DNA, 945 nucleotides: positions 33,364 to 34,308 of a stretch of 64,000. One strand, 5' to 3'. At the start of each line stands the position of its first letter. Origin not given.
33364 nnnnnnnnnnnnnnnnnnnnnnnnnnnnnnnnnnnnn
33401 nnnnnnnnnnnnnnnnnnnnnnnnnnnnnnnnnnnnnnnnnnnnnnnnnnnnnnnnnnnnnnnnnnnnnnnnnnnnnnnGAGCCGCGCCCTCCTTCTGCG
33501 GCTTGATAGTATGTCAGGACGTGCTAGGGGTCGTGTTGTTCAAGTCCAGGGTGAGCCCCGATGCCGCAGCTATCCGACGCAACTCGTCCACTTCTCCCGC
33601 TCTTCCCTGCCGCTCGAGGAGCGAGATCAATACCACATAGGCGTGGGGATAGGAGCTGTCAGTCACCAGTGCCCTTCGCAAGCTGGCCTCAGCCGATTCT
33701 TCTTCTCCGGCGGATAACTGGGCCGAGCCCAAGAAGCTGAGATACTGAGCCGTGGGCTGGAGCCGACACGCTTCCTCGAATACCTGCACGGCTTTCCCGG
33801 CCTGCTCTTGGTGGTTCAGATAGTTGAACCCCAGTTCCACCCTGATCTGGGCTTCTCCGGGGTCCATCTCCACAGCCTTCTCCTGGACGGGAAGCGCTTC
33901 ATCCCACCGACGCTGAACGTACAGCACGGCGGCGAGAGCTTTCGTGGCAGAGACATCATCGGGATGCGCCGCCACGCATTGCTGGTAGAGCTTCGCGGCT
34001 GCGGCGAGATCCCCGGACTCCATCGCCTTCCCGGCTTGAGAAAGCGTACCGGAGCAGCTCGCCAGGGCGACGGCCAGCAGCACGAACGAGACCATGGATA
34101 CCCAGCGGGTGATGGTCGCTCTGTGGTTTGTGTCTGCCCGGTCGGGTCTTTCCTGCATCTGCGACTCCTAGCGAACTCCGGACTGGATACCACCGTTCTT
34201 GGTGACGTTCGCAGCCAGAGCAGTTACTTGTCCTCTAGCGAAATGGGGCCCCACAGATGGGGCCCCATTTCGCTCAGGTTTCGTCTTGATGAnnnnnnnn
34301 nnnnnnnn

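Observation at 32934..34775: Two tandem major-pilin paralogs with conserved N-termini and divergent C-terminal halves, each followed by a strong hairpin and separated by a TPR lipoprotein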

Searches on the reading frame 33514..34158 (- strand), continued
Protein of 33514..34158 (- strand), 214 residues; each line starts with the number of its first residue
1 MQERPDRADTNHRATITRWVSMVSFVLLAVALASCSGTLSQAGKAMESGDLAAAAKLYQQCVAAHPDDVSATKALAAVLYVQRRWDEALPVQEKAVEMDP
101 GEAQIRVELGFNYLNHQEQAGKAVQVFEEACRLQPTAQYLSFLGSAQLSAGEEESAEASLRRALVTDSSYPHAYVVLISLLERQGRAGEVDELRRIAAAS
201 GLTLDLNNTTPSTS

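Call 30: search_protein_families(library=ncbifam, proteins=[window:33514-34158:-], max_evalue=0.01)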
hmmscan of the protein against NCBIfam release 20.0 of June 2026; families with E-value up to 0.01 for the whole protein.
window:33514-34158:- (214 aa): 20 families
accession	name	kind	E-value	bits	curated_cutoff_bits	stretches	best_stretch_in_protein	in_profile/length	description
TIGR02917.1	PEP_TPR_lipo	equivalog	1.8e-18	65.9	312.2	1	34-183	498-647/899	XrtA/PEP-CTERM system TPR-repeat protein PrsT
TIGR02521.1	type_IV_pilW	equivalog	1.2e-12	47.9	154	1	42-186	38-184/234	type IV pilus biogenesis/stability protein PilW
NF040959.1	MamA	equivalog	6.2e-12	45.4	200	1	46-163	82-199/204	magnetosome protein MamA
NF033762.1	social_mot_Tgl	equivalog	2.7e-10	40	225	1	44-189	40-188/252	social motility TPR repeat lipoprotein Tgl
NF033758.1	gliding_GltE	equivalog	2e-08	33.6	225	1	46-201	131-287/411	adventurous gliding motility TPR repeat lipoprotein GltE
NF053607.1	CHU_0125_OmpA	equivalog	3e-08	32.7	620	1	22-137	6-120/639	CHU_0125 family OmpA-like outer membrane integrity protein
NF033920.0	C39_PA2778_fam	equivalog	8e-07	28.7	150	1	38-99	193-254/255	PA2778 family cysteine peptidase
TIGR02552.1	LcrH_SycD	equivalog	2.3e-06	27.4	104.8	1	41-135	24-117/136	SycD/LcrH family type III secretion system chaperone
NF008757.0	PRK11788.1-5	equivalog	2.7e-06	26.8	363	1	46-177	118-254/388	lipopolysaccharide assembly protein LapB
NF008520.0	PRK11447.1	equivalog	4.1e-05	21.6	858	2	42-184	276-432/1157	cellulose synthase complex outer membrane protein BcsC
TIGR04510.1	mod_pep_cyc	subfamily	0.00014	20.5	400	1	43-169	475-600/814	putative peptide modification system cyclase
NF008756.0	PRK11788.1-4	equivalog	0.00017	20.8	474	1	46-175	118-252/389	lipopolysaccharide assembly protein LapB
TIGR00540.1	TPR_hemY_coli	hypoth_equivalog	0.00019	20.4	142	0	46-126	303-381/385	heme biosynthesis-associated TPR protein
NF047828.1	T3SSXpsI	equivalog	0.00098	19.2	150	1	22-64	10-52/132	type II secretion system protein XpsI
NF052415.1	T3SS_chap_SctY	equivalog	0.0014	19.1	70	0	82-164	18-104/106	type III secretion apparatus assembly chaperone SctY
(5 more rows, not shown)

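Call 31: search_solved_structures(query=A1, max_evalue=0.001)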
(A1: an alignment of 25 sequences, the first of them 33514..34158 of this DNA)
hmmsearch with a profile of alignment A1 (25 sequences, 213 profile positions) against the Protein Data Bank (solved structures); distinct sequences matched with E-value up to 0.001: 147 (the best 60 are shown).
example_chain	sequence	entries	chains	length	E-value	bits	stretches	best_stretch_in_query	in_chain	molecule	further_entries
9qhb_A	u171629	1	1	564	5.6e-70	238.5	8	49-177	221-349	Engineered tetratricopeptide repeat protein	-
8bu0_A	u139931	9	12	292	3e-31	111.9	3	48-177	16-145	Consensus tetratricopeptide repeat protein | Crystal structure of an 8-repeat consensus TPR superhelix with Zinc. | Monomer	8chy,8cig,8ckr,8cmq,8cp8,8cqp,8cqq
6een_C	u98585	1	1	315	3.2e-25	92.2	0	176-207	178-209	Designer Pentatricopeptide Protein dPPR10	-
6een_A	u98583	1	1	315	5.1e-25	91.5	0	176-207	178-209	Designer Pentatricopeptide Protein dPPR10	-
6een_B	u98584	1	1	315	2.4e-24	89.3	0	176-207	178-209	Designer Pentatricopeptide Protein dPPR10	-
9qhc_A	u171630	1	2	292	4.2e-24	88.6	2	49-180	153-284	Engineered tetratricopeptide repeat protein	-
6een_D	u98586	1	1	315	8.9e-24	87.5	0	176-207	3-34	Designer Pentatricopeptide Protein dPPR10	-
7ntf_A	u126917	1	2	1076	1.5e-22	83.5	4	46-185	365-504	Isoform 1 of UDP-N-acetylglucosamine--peptide N-acetylglucosaminyltransferase 110 kDa subu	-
7yea_A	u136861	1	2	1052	1.8e-22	83.2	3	46-185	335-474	UDP-N-acetylglucosamine--peptide N-acetylglucosaminyltransferase 110 kDa subunit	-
7yeh_B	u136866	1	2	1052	2.2e-22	82.9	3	46-185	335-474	UDP-N-acetylglucosamine--peptide N-acetylglucosaminyltransferase 110 kDa subunit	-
1w3b_A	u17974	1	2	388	7.4e-21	77.9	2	48-201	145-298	UDP-N-ACETYLGLUCOSAMINE--PEPTIDE N-ACETYLGLUCOSAMINYLTRANSFERASE 110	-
6eou_A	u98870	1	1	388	2.4e-20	76.3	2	48-201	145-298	UDP-N-acetylglucosamine--peptide N-acetylglucosaminyltransferase 110 kDa subunit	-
5orq_A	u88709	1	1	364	2.3e-19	73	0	176-205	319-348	cPPR-Telo1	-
7y4i_A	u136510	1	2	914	5.4e-19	71.8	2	46-183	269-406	Probable UDP-N-acetylglucosamine--peptide N-acetylglucosaminyltransferase SPINDLY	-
8dtf_A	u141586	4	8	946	6.9e-19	71.5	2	46-183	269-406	Probable UDP-N-acetylglucosamine--peptide N-acetylglucosaminyltransferase SPINDLY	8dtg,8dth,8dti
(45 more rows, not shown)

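Call 38: predict_structure(alignment_id=A1)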
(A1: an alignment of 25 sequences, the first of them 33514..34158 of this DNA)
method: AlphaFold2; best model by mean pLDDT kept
length: 214 residues; sequences in the alignment: 25
mean_pLDDT: 91.7   pTM: 0.78
mean pLDDT of the five models: 91.7, 90.9, 90.5, 90.1, 88.8
residues with pLDDT >= 90: 171; 70-90: 23; 50-70: 16; < 50: 4
segments of 3 or more residues with pLDDT < 50: 211-214
pLDDT, mean of each block of 10 residues (from residue 1): 61 83 87 79 97 98 96 97 96 98 97 92 98 98 97 98 98 97 98 97 83 41
secondary structure, 60 per line:
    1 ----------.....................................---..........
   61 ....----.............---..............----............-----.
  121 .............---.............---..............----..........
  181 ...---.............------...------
elements in order: H11-47 H51-64 H69-81 H85-98 H103-114 H120-133 H137-149 H153-166 H171-183 H187-199

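Call 41: fold_search(model_id=the predicted structure, library=pdb)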
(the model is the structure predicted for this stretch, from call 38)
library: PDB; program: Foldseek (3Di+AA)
matches with E <= 10: 1626; with E <= 0.001: 381
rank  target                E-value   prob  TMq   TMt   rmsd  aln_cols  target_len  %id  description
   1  8chy                  1.9e-08  1.00  0.67  0.54   2.3       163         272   26  Crystal structure of an 8-repeat consensus TPR superhelix with Zinc. (released 2024-02-21)
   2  9qhb                  3.1e-08  1.00  0.68  0.54   2.3       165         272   25  Crystal structure of 16-repeat CTPR protein with eliminated coordination sites (released 2025-10-22)
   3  8fe7_A                5.2e-08  1.00  0.54  0.19   4.6       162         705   26  Crystal structure of human O-GlcNAc transferase (OGT) in complex with an exosite-binding peptide (SMG9) and UDP-GlcNAc (released 2023-08-09)
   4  4gyw_A                5.5e-08  1.00  0.60  0.21   3.5       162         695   26  Crystal structure of human O-GlcNAc Transferase in complex with UDP and a glycopeptide (released 2012-10-31)
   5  4gz5_A                6.9e-08  1.00  0.54  0.19   4.5       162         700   26  Crystal structure of human O-GlcNAc Transferase with UDP-GlcNAc (released 2012-10-31)
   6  3pe3_A                7.6e-08  1.00  0.54  0.19   4.5       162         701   26  Structure of human O-GlcNAc transferase and its complex with a peptide substrate (released 2011-01-19)
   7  5hgv_A                8.0e-08  1.00  0.60  0.21   3.4       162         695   26  Structure of an O-GlcNAc transferase point mutant, D554N in complex with peptide (released 2016-09-14)
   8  6tka_AAA              8.4e-08  1.00  0.50  0.19   5.5       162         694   26  Crystal structure of human O-GlcNAc transferase bound to substrate 7 and a peptide from HCF-1 pro-repeat 2 (11-26) (released 2020-03-04)
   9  4ay5_A                8.8e-08  1.00  0.54  0.19   4.6       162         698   26  Human O-GlcNAc transferase (OGT) in complex with UDP and glycopeptide (released 2012-10-24)
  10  5a01_A                9.2e-08  1.00  0.57  0.21   4.0       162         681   26  O-GlcNAc transferase from Drososphila melanogaster (released 2016-04-27)
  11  5c1d_A                9.6e-08  1.00  0.51  0.19   5.1       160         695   27  Human OGT in complex with UDP-5S-GlcNAc and substrate peptide (RB2L) (released 2015-08-05)
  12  4gyy_A                1.0e-07  1.00  0.60  0.21   3.4       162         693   26  Crystal structure of human O-GlcNAc Transferase with UDP-5SGlcNAc and a peptide substrate (released 2012-10-31)
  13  8cm9_A                1.0e-07  1.00  0.53  0.19   4.7       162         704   26  Structure of human O-GlcNAc transferase in complex with UDP and tP11 (released 2023-10-04)
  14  6ibo_A                1.0e-07  1.00  0.51  0.19   5.1       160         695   27  Catalytic deficiency of O-GlcNAc transferase leads to X-linked intellectual disability (released 2019-07-24)
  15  8cm9_B                1.1e-07  1.00  0.54  0.19   4.5       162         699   26  Structure of human O-GlcNAc transferase in complex with UDP and tP11 (released 2023-10-04)
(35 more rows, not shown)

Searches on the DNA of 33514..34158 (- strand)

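Call 51: search_rna_families(sources=[L023, L025, L032, L033, L036, L012, L026, L022], threshold=gathering)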
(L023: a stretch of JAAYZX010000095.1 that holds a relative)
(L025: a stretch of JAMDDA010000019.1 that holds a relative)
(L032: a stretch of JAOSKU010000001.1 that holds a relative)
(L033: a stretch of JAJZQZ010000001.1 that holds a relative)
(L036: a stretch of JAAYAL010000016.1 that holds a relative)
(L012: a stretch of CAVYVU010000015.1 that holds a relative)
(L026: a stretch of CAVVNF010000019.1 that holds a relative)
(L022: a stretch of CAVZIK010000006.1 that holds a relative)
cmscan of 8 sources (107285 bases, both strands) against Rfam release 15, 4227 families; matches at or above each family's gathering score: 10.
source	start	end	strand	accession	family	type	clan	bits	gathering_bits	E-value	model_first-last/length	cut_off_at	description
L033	13887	13958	+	RF00005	tRNA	Gene; tRNA;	CL00001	70.2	29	4.7e-13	1-71/71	no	tRNA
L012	12180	12252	+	RF00005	tRNA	Gene; tRNA;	CL00001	69.9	29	5.6e-13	1-71/71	no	tRNA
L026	12114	12186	+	RF00005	tRNA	Gene; tRNA;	CL00001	69.9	29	5.6e-13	1-71/71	no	tRNA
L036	13915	13987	+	RF00005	tRNA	Gene; tRNA;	CL00001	67.6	29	2.5e-12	1-71/71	no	tRNA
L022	11972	12044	+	RF00005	tRNA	Gene; tRNA;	CL00001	67.6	29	2.5e-12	1-71/71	no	tRNA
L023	2977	3051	+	RF03167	c-di-GMP-I-GGC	Cis-reg; riboswitch;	CL00126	64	59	1.4e-12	1-80/80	no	c-di-GMP-I-GGC riboswitch aptamer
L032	6121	6194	+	RF03167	c-di-GMP-I-GGC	Cis-reg; riboswitch;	CL00126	59.1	59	3.5e-11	1-80/80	no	c-di-GMP-I-GGC riboswitch aptamer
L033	6177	6251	+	RF03167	c-di-GMP-I-GGC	Cis-reg; riboswitch;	CL00126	59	59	3.8e-11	1-80/80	no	c-di-GMP-I-GGC riboswitch aptamer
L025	6188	6262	+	RF01051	c-di-GMP-I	Cis-reg; riboswitch;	CL00126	51.2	35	7.2e-07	1-87/87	no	c-di-GMP-I riboswitch aptamer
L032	14348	14411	+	RF00005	tRNA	Gene; tRNA;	CL00001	47.9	29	6.5e-07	1-62/71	3'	tRNA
